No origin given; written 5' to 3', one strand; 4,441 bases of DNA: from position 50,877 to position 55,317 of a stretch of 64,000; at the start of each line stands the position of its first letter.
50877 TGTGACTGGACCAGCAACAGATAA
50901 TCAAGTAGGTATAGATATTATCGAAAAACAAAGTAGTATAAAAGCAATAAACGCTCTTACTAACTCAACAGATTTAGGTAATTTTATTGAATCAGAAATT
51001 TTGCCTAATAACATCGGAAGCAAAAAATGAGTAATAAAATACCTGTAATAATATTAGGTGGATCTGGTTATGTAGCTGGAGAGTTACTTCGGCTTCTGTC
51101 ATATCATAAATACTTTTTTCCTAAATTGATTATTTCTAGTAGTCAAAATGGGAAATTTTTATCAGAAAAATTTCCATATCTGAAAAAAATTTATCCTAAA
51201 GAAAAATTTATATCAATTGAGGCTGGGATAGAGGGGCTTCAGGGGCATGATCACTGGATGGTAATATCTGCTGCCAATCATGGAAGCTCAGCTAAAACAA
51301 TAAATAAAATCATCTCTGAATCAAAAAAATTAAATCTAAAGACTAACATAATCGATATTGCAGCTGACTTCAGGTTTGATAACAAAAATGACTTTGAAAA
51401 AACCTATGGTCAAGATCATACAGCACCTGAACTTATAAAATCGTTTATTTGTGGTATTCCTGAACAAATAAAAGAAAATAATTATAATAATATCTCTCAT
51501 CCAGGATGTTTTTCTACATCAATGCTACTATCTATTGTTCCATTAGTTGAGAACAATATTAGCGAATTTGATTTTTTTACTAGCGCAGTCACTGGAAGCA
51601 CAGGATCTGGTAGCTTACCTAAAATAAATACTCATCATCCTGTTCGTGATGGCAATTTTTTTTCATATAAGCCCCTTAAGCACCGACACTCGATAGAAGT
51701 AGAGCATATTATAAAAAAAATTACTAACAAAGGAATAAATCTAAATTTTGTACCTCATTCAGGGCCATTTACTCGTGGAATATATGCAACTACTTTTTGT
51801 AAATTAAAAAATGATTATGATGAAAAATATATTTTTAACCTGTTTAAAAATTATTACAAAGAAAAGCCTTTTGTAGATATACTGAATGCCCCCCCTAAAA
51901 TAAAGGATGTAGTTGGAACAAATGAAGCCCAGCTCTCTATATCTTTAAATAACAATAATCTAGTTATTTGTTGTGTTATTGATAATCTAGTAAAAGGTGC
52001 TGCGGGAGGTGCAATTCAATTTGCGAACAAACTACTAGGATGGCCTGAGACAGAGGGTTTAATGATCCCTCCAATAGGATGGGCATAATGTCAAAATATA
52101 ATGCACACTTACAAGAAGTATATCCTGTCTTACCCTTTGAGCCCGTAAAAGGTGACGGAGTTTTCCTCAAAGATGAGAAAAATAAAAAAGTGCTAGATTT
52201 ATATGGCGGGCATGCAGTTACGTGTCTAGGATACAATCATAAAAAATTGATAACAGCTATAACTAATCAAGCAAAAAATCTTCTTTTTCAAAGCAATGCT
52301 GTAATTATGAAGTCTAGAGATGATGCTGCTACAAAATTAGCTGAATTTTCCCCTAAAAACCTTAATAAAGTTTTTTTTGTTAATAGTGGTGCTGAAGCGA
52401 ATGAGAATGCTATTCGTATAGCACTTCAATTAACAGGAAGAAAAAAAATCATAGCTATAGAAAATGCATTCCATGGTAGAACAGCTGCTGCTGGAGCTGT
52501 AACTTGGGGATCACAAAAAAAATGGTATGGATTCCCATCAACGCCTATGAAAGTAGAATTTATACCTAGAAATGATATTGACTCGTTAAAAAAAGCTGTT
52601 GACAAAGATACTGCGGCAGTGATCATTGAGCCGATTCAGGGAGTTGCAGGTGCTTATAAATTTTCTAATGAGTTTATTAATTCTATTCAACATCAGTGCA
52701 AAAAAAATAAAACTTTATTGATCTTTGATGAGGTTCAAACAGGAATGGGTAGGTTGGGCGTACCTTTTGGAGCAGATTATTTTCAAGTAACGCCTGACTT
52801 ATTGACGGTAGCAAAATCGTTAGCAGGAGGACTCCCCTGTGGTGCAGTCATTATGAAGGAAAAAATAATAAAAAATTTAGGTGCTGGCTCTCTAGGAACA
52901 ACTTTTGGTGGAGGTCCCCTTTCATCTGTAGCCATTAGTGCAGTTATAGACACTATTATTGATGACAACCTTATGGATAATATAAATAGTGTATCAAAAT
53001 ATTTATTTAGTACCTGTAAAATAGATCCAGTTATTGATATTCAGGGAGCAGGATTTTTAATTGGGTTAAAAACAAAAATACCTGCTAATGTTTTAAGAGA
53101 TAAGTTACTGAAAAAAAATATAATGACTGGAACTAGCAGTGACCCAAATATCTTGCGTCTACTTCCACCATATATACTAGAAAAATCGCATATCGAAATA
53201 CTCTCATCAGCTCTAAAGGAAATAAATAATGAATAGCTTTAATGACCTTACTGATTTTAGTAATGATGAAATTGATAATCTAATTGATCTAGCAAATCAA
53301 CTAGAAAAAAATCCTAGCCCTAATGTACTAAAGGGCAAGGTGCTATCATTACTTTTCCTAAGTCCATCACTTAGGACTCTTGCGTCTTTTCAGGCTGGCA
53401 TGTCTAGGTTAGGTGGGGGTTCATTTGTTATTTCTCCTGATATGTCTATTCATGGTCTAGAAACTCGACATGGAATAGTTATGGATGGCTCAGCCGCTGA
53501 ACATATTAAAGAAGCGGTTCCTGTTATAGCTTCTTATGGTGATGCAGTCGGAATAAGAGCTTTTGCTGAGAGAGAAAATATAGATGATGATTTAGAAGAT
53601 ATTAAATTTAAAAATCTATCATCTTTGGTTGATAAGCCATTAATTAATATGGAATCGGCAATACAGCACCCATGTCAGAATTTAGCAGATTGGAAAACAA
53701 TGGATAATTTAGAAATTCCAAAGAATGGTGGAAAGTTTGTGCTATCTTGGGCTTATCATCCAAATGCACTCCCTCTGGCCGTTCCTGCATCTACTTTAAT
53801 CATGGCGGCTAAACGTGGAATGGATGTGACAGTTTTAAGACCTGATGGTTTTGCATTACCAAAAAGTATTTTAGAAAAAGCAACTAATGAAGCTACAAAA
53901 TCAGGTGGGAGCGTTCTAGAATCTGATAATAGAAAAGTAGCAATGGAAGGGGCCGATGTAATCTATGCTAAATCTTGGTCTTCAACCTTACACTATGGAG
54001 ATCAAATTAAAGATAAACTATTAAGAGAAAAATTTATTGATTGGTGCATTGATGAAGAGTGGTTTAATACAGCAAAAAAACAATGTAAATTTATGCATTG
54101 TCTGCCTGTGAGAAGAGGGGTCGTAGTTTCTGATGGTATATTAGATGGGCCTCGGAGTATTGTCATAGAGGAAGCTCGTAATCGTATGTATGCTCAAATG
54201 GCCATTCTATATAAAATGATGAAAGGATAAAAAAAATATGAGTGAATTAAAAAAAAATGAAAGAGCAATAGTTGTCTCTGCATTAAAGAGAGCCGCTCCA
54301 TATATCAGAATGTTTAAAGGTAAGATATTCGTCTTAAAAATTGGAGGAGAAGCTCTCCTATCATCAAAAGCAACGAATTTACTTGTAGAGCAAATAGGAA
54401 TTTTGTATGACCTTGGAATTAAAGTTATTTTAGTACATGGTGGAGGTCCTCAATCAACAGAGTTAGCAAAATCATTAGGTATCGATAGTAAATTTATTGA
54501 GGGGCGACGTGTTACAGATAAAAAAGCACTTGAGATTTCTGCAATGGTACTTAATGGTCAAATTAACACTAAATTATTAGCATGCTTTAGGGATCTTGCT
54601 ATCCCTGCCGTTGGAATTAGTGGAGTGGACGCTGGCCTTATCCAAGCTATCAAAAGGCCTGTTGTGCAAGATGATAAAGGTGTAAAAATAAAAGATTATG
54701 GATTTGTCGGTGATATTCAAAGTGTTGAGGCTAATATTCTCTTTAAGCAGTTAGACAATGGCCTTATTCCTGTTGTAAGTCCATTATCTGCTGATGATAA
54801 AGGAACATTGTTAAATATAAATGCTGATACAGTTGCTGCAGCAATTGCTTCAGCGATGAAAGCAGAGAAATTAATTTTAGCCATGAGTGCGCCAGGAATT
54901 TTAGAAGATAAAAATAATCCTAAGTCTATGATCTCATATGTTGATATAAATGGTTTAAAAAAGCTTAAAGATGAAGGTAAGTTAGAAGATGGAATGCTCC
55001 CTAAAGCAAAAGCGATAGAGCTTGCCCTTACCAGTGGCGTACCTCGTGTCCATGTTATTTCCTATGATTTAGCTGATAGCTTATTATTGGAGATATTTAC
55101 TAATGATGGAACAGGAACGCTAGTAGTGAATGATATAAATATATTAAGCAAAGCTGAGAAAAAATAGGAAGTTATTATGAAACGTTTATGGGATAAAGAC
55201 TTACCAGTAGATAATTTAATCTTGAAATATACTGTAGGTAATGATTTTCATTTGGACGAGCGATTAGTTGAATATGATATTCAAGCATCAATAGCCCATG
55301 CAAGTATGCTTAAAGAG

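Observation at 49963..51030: Unknown P-loop protein hard-wired into an arginine operon that lacks argA/argJ and argE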

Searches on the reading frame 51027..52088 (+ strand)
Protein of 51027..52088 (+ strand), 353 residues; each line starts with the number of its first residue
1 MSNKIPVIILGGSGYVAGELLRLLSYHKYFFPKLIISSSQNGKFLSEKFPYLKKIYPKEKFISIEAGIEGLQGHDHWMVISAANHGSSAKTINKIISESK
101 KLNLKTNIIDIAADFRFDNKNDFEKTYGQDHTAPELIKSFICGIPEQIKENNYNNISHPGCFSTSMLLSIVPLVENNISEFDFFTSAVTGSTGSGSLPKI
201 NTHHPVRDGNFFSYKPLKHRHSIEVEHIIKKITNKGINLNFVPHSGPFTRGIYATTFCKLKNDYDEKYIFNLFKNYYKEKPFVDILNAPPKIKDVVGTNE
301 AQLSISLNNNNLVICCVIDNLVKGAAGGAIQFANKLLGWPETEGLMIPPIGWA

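Call 3: search_protein_families(library=pfam, proteins=[window:51027-52088:+], max_evalue=0.01)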
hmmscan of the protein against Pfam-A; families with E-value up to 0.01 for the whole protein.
window:51027-52088:+ (353 aa): 3 families
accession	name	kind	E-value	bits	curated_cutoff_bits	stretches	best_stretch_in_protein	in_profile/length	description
PF22698.1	Semialdhyde_dhC_1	-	2.3e-41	141.9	27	1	161-320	1-165/165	Semialdehyde dehydrogenase, dimerisation domain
PF01118.30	Semialdhyde_dh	-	1.9e-12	48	26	1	7-139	2-105/121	Semialdehyde dehydrogenase, NAD binding domain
PF02774.23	Semialdhyde_dhC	-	1.4e-07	32.3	26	1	194-323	25-184/184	Semialdehyde dehydrogenase, dimerisation domain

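Call 4: search_protein_families(library=ncbifam, proteins=[window:51027-52088:+], max_evalue=0.01)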
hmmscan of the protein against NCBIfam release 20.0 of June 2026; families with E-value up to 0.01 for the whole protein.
window:51027-52088:+ (353 aa): 5 families
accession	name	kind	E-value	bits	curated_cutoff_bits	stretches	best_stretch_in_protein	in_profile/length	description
TIGR01850.1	argC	equivalog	6.4e-85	285.4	233.6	1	6-349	2-342/345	N-acetyl-gamma-glutamyl-phosphate reductase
TIGR01851.1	argC_other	equivalog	2.4e-17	63.2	229.85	1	143-338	99-309/310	N-acetyl-gamma-glutamyl-phosphate reductase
NF006416.0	PRK08664.1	subfamily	2.2e-08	33.7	232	1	3-334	2-341/350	aspartate-semialdehyde dehydrogenase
NF011456.0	PRK14874.1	equivalog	9.5e-06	24.8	223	0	308-337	312-341/346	aspartate-semialdehyde dehydrogenase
TIGR00978.1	asd_EA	equivalog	1.7e-05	24.1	301.2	1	7-331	3-335/342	aspartate-semialdehyde dehydrogenase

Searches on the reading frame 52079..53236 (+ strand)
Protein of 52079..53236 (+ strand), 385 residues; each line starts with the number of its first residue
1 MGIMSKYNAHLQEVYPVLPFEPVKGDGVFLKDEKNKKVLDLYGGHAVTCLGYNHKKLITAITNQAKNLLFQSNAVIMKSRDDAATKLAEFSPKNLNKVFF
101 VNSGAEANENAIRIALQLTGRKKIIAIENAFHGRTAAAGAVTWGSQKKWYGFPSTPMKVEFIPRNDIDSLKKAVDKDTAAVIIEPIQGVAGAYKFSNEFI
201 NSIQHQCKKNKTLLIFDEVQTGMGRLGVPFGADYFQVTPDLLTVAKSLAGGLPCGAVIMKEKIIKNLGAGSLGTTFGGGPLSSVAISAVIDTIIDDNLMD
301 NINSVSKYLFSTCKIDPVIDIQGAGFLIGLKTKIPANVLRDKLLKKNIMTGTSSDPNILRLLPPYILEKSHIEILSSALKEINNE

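Call 3: search_protein_families(library=pfam, proteins=[window:52079-53236:+], max_evalue=0.01)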
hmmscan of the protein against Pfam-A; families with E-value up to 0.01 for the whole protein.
window:52079-53236:+ (385 aa): 3 families
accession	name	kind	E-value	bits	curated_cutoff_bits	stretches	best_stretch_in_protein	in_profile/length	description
PF00202.27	Aminotran_3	-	1.5e-89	300.9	30.5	1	19-381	10-401/403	Aminotransferase class-III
PF00266.25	Aminotran_5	-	7.1e-05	22.4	21.5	1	74-222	39-180/371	Aminotransferase class-V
PF00155.27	Aminotran_1_2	-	0.0002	21.1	19.7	1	68-313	30-290/361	Aminotransferase class I and II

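Call 4: search_protein_families(library=ncbifam, proteins=[window:52079-53236:+], max_evalue=0.01)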
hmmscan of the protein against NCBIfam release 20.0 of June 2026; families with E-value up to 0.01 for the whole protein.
window:52079-53236:+ (385 aa): 74 families (the best 25 are shown)
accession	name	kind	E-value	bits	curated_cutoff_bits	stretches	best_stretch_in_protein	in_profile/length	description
TIGR00707.1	argD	subfamily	3.5e-97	325.6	410.05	1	13-382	4-379/381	acetylornithine/succinylornithine family transaminase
NF002874.0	PRK03244.1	equivalog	3e-92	309.5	457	1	4-383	11-392/399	acetylornithine transaminase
NF002325.0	PRK01278.1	subfamily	2.9e-91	306.1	372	1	9-381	4-384/395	acetylornithine transaminase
NF002797.0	PRK02936.1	equivalog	3.1e-89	299.4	496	1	10-382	3-376/385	acetylornithine transaminase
NF045491.1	LysJ_Sulfobales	equivalog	1.1e-78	264.8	700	1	20-380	12-374/386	[LysW]-aminoadipate semialdehyde/glutamate semialdehyde transaminase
NF042418.1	LysJ_Th_th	equivalog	1.4e-78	264.5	700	1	22-382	22-384/386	[LysW]-aminoadipate semialdehyde transaminase LysJ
NF003468.0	PRK05093.1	subfamily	1.9e-78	264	522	1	6-373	11-389/405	acetylornithine/succinyldiaminopimelate transaminase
NF003273.0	PRK04260.1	equivalog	3.5e-76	256.2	616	1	14-382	7-374/376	acetylornithine transaminase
NF005993.0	PRK08117.1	subfamily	2.1e-75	254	574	2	171-381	200-429/433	aspartate aminotransferase family protein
TIGR03246.1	arg_catab_astC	subfamily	7.1e-72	242.6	609.95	1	7-373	6-383/397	acetylornithine/succinylornithine family transaminase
NF004426.0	PRK05769.1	equivalog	3.8e-71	240.2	552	2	170-381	213-435/441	acetyl ornithine aminotransferase family protein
NF009047.0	PRK12381.1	subfamily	2.2e-68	231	630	1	6-372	9-386/406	bifunctional succinylornithine transaminase/acetylornithine transaminase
NF002985.0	PRK03715.1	equivalog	3.5e-63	213.6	568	1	23-382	23-390/395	acetylornithine transaminase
NF003087.0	PRK04013.1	equivalog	3.5e-61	207.3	528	1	23-382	11-357/364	acetylornithine/acetyl-lysine aminotransferase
NF003145.0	PRK04073.1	equivalog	9.9e-60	202.1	656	1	8-378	12-390/396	ornithine--oxo-acid transaminase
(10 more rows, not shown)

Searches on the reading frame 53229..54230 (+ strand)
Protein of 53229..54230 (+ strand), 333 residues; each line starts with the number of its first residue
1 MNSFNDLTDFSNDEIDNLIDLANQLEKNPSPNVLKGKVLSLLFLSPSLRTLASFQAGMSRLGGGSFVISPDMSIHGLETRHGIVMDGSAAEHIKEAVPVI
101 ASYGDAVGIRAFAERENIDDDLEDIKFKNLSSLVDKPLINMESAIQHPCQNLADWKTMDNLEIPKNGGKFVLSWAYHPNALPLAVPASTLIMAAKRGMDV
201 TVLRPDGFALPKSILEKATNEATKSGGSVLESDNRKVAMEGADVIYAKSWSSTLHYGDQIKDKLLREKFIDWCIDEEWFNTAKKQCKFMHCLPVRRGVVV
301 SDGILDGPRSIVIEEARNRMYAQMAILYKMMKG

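Call 3: search_protein_families(library=pfam, proteins=[window:53229-54230:+], max_evalue=0.01)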
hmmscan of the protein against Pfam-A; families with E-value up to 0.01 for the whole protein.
window:53229-54230:+ (333 aa): 2 families
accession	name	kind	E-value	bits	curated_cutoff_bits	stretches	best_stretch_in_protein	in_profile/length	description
PF00185.30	OTCace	-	1.6e-34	119.7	29.4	1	187-328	17-155/157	Aspartate/ornithine carbamoyltransferase, Asp/Orn binding domain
PF02729.26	OTCace_N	-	3.4e-27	95.8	29.9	1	4-158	3-146/148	Aspartate/ornithine carbamoyltransferase, carbamoyl-P binding domain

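Call 4: search_protein_families(library=ncbifam, proteins=[window:53229-54230:+], max_evalue=0.01)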
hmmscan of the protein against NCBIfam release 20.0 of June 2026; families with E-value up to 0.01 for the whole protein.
window:53229-54230:+ (333 aa): 16 families
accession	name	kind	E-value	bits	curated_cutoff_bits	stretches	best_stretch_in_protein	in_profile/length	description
NF003384.0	PRK04523.1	equivalog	1.1e-97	327.1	288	1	3-332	5-334/336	N-acetylornithine carbamoyltransferase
NF001986.0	PRK00779.1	subfamily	3.1e-52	177.6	306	1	2-332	6-305/307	ornithine carbamoyltransferase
TIGR00658.1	orni_carb_tr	equivalog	2.2e-46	158.4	280.85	1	5-331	4-303/304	ornithine carbamoyltransferase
NF011380.0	PRK14805.1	equivalog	8.5e-46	156.4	421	1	2-331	2-300/302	ornithine carbamoyltransferase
TIGR04384.1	putr_carbamoyl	exception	2e-44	152.1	500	1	4-331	2-307/330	putrescine carbamoyltransferase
NF005538.0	PRK07200.1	equivalog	2.4e-25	89.4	453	1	11-322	31-359/396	knotted carbamoyltransferase YgeW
NF003286.0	PRK04284.1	subfamily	3.2e-24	85.7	515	1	3-326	8-325/332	ornithine carbamoyltransferase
TIGR00670.1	asp_carb_tr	equivalog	1.8e-23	83.1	236.95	1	6-331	5-303/304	aspartate carbamoyltransferase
TIGR03316.1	ygeW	equivalog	2.2e-23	82.8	500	1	11-323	28-357/391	knotted carbamoyltransferase YgeW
NF011379.0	PRK14804.1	equivalog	1.1e-22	80.5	373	1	8-331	13-309/311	ornithine carbamoyltransferase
NF002032.1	PRK00856.1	equivalog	1.6e-21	76.8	263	1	6-331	5-297/297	aspartate carbamoyltransferase catalytic subunit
NF002470.0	PRK01713.1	equivalog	2e-15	57.1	545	1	7-294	13-277/334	ornithine carbamoyltransferase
NF009213.0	PRK12562.1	subfamily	8.1e-15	55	559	1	4-294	9-277/334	ornithine carbamoyltransferase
NF010387.0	PRK13814.1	equivalog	1.3e-11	43.9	660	1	10-159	14-149/310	aspartate carbamoyltransferase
NF008853.0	PRK11891.1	equivalog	4.7e-11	41.9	560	1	28-327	119-394/430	aspartate carbamoyltransferase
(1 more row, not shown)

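Call 43: search_solved_structures(query=window:53229-54227:+, max_evalue=1e-20, show_alignments=3)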
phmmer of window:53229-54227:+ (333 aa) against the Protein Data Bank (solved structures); distinct sequences matched with E-value up to 1e-20: 28.
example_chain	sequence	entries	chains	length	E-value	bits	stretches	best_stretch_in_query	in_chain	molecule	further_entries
3l02_A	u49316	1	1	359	1.5e-64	221.5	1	4-329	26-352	N-acetylornithine carbamoyltransferase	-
3m4n_A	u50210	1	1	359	3.9e-64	220.1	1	4-329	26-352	N-acetylornithine carbamoyltransferase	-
3l05_A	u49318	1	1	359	3.9e-64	220.1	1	4-329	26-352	N-acetylornithine carbamoyltransferase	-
3l06_A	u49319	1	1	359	5.4e-64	219.7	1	4-329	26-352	N-acetylornithine carbamoyltransferase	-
3m5c_A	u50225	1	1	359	7.4e-64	219.2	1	4-329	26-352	N-acetylornithine carbamoyltransferase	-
3kzc_A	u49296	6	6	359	7.4e-64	219.2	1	4-329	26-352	N-acetylornithine carbamoyltransferase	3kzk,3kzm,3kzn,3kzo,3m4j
3l04_A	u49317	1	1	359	7.4e-64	219.2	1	4-329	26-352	N-acetylornithine carbamoyltransferase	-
3m5d_A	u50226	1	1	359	1e-63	218.8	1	4-329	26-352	N-acetylornithine carbamoyltransferase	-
2g7m_X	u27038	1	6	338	3.5e-46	161.2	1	35-331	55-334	putative ornithine carbamoyltransferase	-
2fg6_X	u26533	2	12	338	3.5e-46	161.2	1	35-331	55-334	putative ornithine carbamoyltransferase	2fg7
1js1_X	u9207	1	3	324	5.5e-46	160.5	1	35-331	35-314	Transcarbamylase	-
4ep1_A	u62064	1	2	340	2e-35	125.8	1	7-332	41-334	Ornithine carbamoyltransferase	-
4nf2_A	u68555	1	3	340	2.6e-35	125.4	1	7-332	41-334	Ornithine carbamoyltransferase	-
1a1s_A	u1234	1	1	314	5.2e-34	121.2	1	7-332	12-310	ORNITHINE CARBAMOYLTRANSFERASE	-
1pvv_A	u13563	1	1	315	5.3e-34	121.1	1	7-332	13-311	Ornithine carbamoyltransferase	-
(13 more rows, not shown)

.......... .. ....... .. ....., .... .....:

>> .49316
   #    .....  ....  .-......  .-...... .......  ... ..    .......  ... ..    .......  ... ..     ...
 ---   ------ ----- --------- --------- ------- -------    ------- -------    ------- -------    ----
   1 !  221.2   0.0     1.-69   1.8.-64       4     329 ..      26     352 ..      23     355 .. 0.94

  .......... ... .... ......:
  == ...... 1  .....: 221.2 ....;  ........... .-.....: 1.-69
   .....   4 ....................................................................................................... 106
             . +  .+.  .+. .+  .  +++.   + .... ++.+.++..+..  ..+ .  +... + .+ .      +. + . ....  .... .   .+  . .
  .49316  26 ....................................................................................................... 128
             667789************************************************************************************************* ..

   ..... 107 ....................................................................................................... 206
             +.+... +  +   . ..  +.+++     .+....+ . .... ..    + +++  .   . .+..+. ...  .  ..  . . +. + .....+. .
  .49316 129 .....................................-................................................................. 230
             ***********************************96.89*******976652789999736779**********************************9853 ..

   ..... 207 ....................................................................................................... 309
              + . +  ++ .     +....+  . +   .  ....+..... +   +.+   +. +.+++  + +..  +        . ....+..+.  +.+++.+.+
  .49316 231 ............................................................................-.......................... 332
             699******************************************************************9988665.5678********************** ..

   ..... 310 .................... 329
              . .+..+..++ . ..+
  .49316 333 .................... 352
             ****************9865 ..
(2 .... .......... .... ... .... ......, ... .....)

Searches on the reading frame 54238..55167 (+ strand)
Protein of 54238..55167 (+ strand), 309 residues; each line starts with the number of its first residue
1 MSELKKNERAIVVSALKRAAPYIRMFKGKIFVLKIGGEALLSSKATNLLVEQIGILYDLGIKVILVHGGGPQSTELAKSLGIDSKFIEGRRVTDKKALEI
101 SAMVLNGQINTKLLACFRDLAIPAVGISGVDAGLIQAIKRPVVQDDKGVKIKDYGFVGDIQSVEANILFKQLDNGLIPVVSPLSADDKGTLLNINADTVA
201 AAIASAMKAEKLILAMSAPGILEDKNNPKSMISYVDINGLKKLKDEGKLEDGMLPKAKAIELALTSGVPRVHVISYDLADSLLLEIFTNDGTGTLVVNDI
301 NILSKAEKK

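Call 3: search_protein_families(library=pfam, proteins=[window:54238-55167:+], max_evalue=0.01)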
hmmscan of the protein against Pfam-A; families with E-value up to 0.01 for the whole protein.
window:54238-55167:+ (309 aa): 1 family
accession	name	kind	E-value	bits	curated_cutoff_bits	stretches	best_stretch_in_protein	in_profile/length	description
PF00696.33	AA_kinase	-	1.3e-42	146.6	24.9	1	29-275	1-234/234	Amino acid kinase family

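Call 4: search_protein_families(library=ncbifam, proteins=[window:54238-55167:+], max_evalue=0.01)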
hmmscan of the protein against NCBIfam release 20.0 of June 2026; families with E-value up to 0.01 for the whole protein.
window:54238-55167:+ (309 aa): 15 families
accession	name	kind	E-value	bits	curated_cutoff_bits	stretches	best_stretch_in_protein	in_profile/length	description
TIGR00761.1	argB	equivalog_domain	1.9e-62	210.8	151.3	1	31-273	2-231/231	acetylglutamate kinase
NF003641.0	PRK05279.1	equivalog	1.4e-49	169.2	344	1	7-299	4-292/441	amino-acid N-acetyltransferase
TIGR01890.1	N-Ac-Glu-synth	equivalog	2.6e-45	155.2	202.85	1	13-299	2-280/429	amino-acid N-acetyltransferase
NF003387.0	PRK04531.1-2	equivalog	1e-37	129.7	426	1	27-304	35-294/441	acetylglutamate kinase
NF010659.0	PRK14058.1-1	equivalog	2e-37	128.8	223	1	31-272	2-245/267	[LysW]-aminoadipate kinase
NF010662.0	PRK14058.1-4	equivalog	1.5e-36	125.9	194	1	31-298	2-263/264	[LysW]-aminoadipate/[LysW]-glutamate kinase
NF010661.0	PRK14058.1-3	equivalog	4.8e-36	124.3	251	1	31-297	3-271/283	acetylglutamate/acetylaminoadipate kinase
NF003386.0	PRK04531.1-1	equivalog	1.4e-20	73.6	417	1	29-298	42-293/442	acetylglutamate kinase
NF010660.0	PRK14058.1-2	equivalog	1.7e-14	54.3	241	1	32-271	3-237/249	[LysW]-aminoadipate/[LysW]-glutamate kinase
NF040647.1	IPPK_Arch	equivalog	3e-07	30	120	1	50-295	28-258/259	isopentenyl phosphate kinase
TIGR00746.1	arcC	equivalog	8e-06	25.1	358.25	1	140-261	157-278/309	carbamate kinase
NF009007.0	PRK12352.1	subfamily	0.00013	21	266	1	173-276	193-298/316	carbamate kinase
TIGR01027.1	proB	equivalog_domain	0.00025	20.3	186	1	196-301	145-256/363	glutamate 5-kinase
NF009008.0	PRK12354.1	subfamily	0.00068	18.9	361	0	175-261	184-268/308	carbamate kinase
NF006926.0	PRK09411.1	equivalog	0.0045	16.2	416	0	182-259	188-263/297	carbamate kinase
